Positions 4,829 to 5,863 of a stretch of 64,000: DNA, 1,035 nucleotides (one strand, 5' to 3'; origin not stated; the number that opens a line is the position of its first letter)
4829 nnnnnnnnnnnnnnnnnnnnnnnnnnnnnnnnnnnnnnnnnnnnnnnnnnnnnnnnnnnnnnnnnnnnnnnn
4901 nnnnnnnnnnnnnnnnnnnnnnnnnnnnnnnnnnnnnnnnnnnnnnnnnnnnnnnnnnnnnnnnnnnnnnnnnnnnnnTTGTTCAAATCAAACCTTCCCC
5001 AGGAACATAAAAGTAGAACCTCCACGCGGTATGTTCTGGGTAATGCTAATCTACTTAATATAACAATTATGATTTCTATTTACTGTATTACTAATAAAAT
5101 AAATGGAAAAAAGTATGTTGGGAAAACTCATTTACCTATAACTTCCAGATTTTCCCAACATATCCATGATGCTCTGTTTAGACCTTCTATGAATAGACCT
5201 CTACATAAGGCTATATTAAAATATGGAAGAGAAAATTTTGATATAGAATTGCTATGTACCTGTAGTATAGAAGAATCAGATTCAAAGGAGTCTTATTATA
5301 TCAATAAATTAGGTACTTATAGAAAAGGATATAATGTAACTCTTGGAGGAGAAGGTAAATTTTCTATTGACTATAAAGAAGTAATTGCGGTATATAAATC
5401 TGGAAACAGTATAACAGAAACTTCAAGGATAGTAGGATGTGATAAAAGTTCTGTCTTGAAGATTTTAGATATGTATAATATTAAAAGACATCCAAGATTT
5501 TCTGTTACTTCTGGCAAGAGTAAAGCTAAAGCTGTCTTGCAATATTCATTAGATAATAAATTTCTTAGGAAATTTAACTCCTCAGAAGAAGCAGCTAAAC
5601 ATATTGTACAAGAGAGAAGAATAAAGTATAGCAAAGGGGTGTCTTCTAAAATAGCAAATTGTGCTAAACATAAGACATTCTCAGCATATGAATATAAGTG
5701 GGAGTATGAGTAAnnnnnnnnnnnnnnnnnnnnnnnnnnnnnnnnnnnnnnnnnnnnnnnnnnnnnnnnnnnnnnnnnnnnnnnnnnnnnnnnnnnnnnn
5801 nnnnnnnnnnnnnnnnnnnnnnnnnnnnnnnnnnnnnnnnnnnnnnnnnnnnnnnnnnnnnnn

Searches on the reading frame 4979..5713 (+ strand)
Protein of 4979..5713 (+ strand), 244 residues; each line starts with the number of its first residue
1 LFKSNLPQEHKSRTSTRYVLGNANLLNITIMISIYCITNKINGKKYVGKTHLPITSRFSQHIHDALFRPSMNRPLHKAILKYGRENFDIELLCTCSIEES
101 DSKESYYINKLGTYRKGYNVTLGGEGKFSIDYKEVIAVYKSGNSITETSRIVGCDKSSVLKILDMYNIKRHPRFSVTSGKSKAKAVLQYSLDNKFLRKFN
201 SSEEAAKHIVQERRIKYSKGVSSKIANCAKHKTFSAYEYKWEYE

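Call 4: search_protein_families(library=pfam, proteins=[window:4979-5713:+], max_evalue=0.1)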
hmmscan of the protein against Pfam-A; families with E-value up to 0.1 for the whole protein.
window:4979-5713:+ (244 aa): 6 families
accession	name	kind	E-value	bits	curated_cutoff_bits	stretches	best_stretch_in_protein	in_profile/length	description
PF01541.30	GIY-YIG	-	1e-06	29.4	22.6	1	32-119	2-78/78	GIY-YIG catalytic domain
PF07453.19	NUMOD1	-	2.2e-06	28.2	22.8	1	184-208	1-25/37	NUMOD1 domain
PF02796.21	HTH_7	-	0.033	14.8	23.8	1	131-163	10-42/45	Helix-turn-helix domain of resolvase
PF19835.5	SegE_GIY-YIG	-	0.046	14.4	25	1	34-52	20-38/123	Putative endonuclease segE, GIY-YIG domain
PF13518.12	HTH_28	-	0.083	13.4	25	0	135-167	5-37/52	Helix-turn-helix domain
PF13384.12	HTH_23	-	0.095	13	24.6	0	136-167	11-42/50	Homeodomain-like domain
